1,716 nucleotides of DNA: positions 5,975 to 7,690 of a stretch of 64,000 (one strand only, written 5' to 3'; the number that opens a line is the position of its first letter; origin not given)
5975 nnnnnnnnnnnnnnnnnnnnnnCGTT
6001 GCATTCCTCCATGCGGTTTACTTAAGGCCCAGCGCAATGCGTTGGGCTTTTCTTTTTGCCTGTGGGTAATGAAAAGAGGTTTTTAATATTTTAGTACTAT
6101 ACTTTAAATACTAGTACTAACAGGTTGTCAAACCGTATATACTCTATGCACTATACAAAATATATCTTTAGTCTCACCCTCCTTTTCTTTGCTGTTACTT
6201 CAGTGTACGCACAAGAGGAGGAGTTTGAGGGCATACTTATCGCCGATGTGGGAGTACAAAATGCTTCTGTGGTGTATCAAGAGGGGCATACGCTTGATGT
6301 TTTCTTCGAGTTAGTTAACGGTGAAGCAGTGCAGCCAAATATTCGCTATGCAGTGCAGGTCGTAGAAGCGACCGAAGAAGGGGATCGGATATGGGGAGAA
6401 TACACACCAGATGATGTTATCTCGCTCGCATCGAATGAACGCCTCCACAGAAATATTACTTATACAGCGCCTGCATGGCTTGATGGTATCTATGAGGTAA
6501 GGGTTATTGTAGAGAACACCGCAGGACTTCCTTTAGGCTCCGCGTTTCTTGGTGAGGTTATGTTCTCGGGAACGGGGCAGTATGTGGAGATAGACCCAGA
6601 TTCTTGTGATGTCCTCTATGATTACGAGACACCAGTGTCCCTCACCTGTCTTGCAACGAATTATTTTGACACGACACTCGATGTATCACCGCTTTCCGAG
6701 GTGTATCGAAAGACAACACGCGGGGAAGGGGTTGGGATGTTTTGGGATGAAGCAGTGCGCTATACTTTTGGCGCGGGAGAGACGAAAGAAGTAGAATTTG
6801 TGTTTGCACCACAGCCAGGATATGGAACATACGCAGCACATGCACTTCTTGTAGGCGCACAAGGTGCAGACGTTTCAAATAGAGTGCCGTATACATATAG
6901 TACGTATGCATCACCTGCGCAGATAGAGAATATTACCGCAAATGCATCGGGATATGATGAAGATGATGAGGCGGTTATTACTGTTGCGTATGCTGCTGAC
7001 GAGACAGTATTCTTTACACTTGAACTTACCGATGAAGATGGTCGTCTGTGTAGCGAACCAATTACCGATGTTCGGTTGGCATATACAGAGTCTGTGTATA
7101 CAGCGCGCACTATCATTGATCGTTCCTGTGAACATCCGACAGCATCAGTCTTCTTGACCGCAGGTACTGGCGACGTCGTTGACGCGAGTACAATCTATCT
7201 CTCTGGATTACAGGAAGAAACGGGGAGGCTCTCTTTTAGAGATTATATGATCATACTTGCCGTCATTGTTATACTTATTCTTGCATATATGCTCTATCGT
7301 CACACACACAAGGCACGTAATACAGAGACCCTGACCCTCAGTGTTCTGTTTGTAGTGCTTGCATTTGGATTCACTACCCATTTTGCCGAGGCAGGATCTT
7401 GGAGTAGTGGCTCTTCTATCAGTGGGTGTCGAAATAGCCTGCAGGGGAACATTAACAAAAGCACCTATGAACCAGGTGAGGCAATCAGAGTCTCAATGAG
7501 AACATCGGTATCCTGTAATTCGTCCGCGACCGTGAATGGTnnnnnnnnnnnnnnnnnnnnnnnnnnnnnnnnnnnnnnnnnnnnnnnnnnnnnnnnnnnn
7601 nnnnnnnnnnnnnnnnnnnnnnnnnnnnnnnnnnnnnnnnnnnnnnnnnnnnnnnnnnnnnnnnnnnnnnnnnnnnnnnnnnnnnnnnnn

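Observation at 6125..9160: Surface protein B looks like a fusion: signal peptide plus extra N-terminal domain joined in frame to a complete paralog-A-type protein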

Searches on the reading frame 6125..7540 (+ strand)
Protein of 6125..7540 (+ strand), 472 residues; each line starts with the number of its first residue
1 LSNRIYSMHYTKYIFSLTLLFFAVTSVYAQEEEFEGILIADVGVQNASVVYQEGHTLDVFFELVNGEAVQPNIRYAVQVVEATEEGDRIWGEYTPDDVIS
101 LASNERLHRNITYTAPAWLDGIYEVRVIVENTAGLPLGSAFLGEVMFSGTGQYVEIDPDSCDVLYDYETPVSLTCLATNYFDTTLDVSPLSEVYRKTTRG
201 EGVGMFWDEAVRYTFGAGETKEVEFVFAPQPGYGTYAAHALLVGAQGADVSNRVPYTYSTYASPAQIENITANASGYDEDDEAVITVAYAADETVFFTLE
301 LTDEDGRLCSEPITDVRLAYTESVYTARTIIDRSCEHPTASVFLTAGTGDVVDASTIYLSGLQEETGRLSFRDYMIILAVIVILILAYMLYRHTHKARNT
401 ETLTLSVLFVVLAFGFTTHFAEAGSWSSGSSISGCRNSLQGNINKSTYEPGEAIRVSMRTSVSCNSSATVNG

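Call 14: search_protein_representatives(protein=window:6125-7540:+)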
Query: 472 residues. Proteins with E-value up to 0.001 (for the whole library): 1018; up to 1e-10: 782; up to 1e-30: 36. The best 150 are listed.
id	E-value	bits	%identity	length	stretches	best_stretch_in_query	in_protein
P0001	0.0e+00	1032.3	100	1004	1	8-472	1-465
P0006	3.4e-53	197.4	36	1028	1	12-457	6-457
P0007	2.5e-46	174.8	27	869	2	34-389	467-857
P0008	3.5e-43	164.5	31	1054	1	17-446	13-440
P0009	5.1e-41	157.3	32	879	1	15-417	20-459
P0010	1.9e-38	148.8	31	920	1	35-454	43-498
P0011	1.9e-38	148.8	33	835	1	15-458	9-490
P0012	3.3e-37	144.8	32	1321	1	10-459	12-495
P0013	6.1e-37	143.9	29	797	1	36-466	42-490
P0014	9.6e-37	143.2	29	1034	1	19-465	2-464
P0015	1.5e-36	142.6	31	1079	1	13-463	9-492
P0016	8.0e-36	140.2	26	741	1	14-458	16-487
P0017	1.9e-35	139.0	30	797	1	15-468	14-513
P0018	1.9e-35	139.0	30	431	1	35-394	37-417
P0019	2.3e-35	138.7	30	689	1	6-440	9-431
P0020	2.6e-35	138.5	31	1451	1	23-469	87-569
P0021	1.5e-34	136.0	32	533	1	38-457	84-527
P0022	4.3e-34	134.5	29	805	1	34-464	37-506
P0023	6.8e-33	130.5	28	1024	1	21-455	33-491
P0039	5.8e-31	124.2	28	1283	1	31-461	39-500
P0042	1.7e-30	122.7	26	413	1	16-401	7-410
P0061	2.3e-29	118.9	29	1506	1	33-415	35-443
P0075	8.7e-29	117.0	30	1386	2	23-357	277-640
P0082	1.6e-28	116.1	28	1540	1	23-423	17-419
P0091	2.7e-28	115.4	25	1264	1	13-464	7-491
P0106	1.9e-27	112.6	29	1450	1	14-469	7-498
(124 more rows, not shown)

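Call 17: find_homologous_proteins(query=window:6125-7540:+, max_evalue=0.00001)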
Query window:6125-7540:+ (472 aa): 1 proteins with E <= 0.00001 among 8000 candidates.
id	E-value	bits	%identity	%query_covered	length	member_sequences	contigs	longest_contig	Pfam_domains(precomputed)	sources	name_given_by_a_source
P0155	9.5e-26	109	27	69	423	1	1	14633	-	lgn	-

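Call 24: search_protein_families(library=ncbifam, proteins=[P0006, P0012, P0020], max_evalue=0.01)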
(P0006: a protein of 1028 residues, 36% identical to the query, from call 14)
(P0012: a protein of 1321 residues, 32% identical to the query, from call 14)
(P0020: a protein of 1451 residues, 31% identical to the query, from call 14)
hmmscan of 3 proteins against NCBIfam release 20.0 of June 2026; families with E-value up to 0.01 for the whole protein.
P0006 (1028 aa): 0 families

P0012 (1321 aa): 1 family
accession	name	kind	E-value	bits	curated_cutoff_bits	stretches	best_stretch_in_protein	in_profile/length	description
NF033662.1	acid_disulf_rpt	repeat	2e-05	24.2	41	1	983-997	6-20/32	acidic double-disulfide repeat-containing protein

P0020 (1451 aa): 0 families

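Call 27: find_related_loci(query=window:6125-7540:+, collection=genome_contigs, flank=10000)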
Query window:6125-7540:+ (472 aa) in genome_contigs; peptide patterns used: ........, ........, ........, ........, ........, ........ (x = any residue, [..] = any of these).
74 stretches matched a pattern, but none encodes a relative of the query by tblastn (E <= 1e-3).

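Call 28: find_encoding_contigs(protein=P0155, flank=6000, max_places=3)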
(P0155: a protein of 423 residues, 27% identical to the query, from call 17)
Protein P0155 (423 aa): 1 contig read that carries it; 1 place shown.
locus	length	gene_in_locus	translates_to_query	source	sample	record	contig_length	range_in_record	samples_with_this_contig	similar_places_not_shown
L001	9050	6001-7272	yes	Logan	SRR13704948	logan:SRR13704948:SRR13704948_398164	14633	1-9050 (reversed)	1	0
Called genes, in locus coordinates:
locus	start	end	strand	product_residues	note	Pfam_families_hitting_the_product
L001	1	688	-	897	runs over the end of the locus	PF01935:DUF87 (faint), PF10412:TrwB_AAD_bind (faint)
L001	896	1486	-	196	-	PF00574:CLP_protease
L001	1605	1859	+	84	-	-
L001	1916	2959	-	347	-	PF05697:Trigger_N, PF05698:Trigger_C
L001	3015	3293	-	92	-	-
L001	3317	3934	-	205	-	-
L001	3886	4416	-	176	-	PF00719:Pyrophosphatase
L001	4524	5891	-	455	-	PF08529:NusA_N, PF00575:S1 (weak), PF13184:KH_NusA_1st, PF26594:KH_NusA_2nd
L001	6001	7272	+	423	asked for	-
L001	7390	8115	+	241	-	-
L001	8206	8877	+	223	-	-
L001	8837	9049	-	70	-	?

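Call 31: predict_structure(alignment_id=A2)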
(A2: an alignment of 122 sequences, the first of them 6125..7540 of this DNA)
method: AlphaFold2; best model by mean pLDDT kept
length: 472 residues; sequences in the alignment: 122
mean_pLDDT: 84.8   pTM: 0.79
mean pLDDT of the five models: 84.8, 84.3, 83.7, 83.0, 82.6
residues with pLDDT >= 90: 284; 70-90: 92; 50-70: 75; < 50: 21
segments of 3 or more residues with pLDDT < 50: 1-3, 365-367, 431-433, 466-472
pLDDT, mean of each block of 10 residues (from residue 1): 53 66 54 74 94 98 94 96 90 94 93 97 97 92 97 96 84 96 98 94 91 98 93 89 95 92 87 97 96 95 97 96 95 97 95 93 57 78 84 71 75 65 58 54 72 71 47 29
secondary structure, 60 per line:
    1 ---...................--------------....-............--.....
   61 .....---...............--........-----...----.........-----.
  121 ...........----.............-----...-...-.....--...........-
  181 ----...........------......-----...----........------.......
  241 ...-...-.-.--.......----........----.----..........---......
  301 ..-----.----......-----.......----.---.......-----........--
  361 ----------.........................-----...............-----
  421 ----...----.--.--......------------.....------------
elements in order: H4-22 E37-40 E42-53 E56-65 E69-83 E86-93 E99-101 E106-114 E120-131 E136-148 E154-156 E162-166 E169-179 E185-195 E202-207 E213-215 E220-227 E234-243 E254-260 E265-272 E282-291 E295-302 E313-318 E324-330 E339-345 E351-358 H371-395 H401-415 E425-427 E438-443 E456-460

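Call 45: list_cluster_members(proteins=[P0006, P0008, P0009, P0010, P0012, P0018, P0042, P0007, P0075, P0020])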
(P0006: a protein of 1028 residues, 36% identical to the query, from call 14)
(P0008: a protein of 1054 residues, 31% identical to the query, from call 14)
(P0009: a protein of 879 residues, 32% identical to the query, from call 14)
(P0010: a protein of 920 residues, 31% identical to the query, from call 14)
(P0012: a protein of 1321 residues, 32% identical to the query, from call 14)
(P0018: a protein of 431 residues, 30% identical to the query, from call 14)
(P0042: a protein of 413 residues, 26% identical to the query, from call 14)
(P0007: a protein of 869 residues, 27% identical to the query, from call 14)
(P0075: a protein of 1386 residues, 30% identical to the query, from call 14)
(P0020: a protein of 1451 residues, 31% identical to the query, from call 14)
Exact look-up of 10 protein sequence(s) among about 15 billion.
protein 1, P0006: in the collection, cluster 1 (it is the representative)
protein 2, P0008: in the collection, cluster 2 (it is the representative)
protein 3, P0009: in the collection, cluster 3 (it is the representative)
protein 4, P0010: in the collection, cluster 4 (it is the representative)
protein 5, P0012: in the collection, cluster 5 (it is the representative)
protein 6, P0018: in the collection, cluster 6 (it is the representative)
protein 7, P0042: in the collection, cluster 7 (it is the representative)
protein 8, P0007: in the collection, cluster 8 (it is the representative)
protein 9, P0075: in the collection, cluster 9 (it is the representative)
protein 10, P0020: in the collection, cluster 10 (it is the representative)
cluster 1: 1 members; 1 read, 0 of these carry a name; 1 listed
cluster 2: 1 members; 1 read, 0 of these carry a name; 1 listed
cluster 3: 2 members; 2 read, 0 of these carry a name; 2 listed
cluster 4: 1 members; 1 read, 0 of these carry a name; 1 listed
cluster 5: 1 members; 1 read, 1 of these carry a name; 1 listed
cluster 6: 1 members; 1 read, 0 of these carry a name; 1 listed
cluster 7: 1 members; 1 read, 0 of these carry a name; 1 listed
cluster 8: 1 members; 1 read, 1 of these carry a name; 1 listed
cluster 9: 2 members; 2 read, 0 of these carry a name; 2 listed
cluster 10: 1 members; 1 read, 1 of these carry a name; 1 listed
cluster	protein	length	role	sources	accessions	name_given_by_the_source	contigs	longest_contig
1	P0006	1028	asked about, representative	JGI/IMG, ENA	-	-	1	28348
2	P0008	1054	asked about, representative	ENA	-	-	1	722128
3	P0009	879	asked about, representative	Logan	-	-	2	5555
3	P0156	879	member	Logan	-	-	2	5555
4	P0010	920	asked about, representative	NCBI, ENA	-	-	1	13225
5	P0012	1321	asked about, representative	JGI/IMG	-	hypothetical protein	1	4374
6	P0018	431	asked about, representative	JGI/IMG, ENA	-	-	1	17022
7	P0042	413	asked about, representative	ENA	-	-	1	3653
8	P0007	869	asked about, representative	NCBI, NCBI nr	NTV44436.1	MAG: hypothetical protein HGA67_01940 [Candidatus Yonathbacteria bacterium] | hypothetical protein [Candidatus Yonathbacteria bacterium]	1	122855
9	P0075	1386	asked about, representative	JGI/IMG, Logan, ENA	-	-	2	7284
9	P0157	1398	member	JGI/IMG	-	-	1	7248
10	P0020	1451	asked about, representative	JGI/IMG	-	hypothetical protein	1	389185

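Call 46: search_protein_families(library=pfam, proteins=[P0012, P0020, P0061, P0082, P0106, P0039, P0091], max_evalue=0.001)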
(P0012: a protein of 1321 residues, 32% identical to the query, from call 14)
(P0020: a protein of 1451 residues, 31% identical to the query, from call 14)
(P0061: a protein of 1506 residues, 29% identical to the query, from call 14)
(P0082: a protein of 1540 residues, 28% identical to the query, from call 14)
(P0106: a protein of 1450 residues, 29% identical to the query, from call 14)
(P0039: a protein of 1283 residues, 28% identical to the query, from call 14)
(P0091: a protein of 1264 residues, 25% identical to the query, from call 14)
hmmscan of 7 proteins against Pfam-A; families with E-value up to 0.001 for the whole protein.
P0012 (1321 aa): 1 family
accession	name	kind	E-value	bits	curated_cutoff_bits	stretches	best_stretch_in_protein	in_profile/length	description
PF07705.17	CARDB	-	5.5e-06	27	22.7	0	869-972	7-99/101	CARDB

P0020 (1451 aa): 0 families

P0061 (1506 aa): 0 families

P0082 (1540 aa): 3 families
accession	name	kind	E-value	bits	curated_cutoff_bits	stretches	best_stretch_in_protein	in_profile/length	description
PF01436.27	NHL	-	7.6e-30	101.9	20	4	652-679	1-28/28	NHL repeat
PF03736.22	EPTP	-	2.4e-10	40.7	21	0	936-960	13-33/42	EPTP domain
PF13449.12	Phytase-like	-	0.00014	22.3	27.6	0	657-685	72-100/284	Esterase-like activity of phytase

P0106 (1450 aa): 6 families
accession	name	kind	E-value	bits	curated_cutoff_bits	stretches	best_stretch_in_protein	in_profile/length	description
PF18911.6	PKD_4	-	8.8e-19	67.8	27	2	947-1025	4-77/85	PKD domain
PF00801.26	PKD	-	3.9e-13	49.6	23.5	2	956-1025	7-74/80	PKD domain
PF22352.2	K319L-like_PKD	-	3.6e-10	40.2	27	2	1219-1294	7-84/84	K319L-like, PKD domain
PF07495.19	Y_Y_Y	-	1.3e-07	31.8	26.6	0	1255-1294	24-62/65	Y_Y_Y domain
PF16820.11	PKD_3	-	2.2e-05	24.6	26.3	0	950-1016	5-66/68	PKD-like domain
PF17957.7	Big_7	-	0.00049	21.1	24.1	1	947-1011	1-67/70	Bacterial Ig domain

P0039 (1283 aa): 2 families
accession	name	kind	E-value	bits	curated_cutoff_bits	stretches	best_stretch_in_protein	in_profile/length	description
PF00090.25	TSP_1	-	1.6e-08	35.1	21.6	1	939-992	2-49/49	Thrombospondin type 1 domain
PF19028.6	TSP1_spondin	-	3.4e-07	30.9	41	1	939-992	5-52/52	Spondin-like TSP1 domain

P0091 (1264 aa): 0 families

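Call 48: find_encoding_contigs(protein=P0018, flank=5000, max_places=2)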
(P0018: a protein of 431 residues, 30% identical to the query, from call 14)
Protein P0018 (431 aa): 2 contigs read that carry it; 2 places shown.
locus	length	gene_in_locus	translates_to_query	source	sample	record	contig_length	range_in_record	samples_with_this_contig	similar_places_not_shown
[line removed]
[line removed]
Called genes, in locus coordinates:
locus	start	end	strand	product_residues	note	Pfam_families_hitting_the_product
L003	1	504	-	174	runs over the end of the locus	-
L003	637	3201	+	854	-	PF00133:tRNA-synt_1, PF09334:tRNA-synt_1g, PF13603:tRNA-synt_1_2, PF00133:tRNA-synt_1, PF08264:Anticodon_1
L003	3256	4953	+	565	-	PF03023:MurJ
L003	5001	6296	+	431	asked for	-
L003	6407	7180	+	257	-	-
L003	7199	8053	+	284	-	-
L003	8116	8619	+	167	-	PF07963:N_methyl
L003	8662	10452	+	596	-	PF00009:GTP_EFTU, PF03144:GTP_EFTU_D2 (weak), PF14492:EFG_III (weak), PF00679:EFG_C, PF06421:LepA_C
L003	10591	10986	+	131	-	-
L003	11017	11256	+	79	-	PF00462:Glutaredoxin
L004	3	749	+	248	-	?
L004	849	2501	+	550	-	PF03023:MurJ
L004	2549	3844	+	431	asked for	-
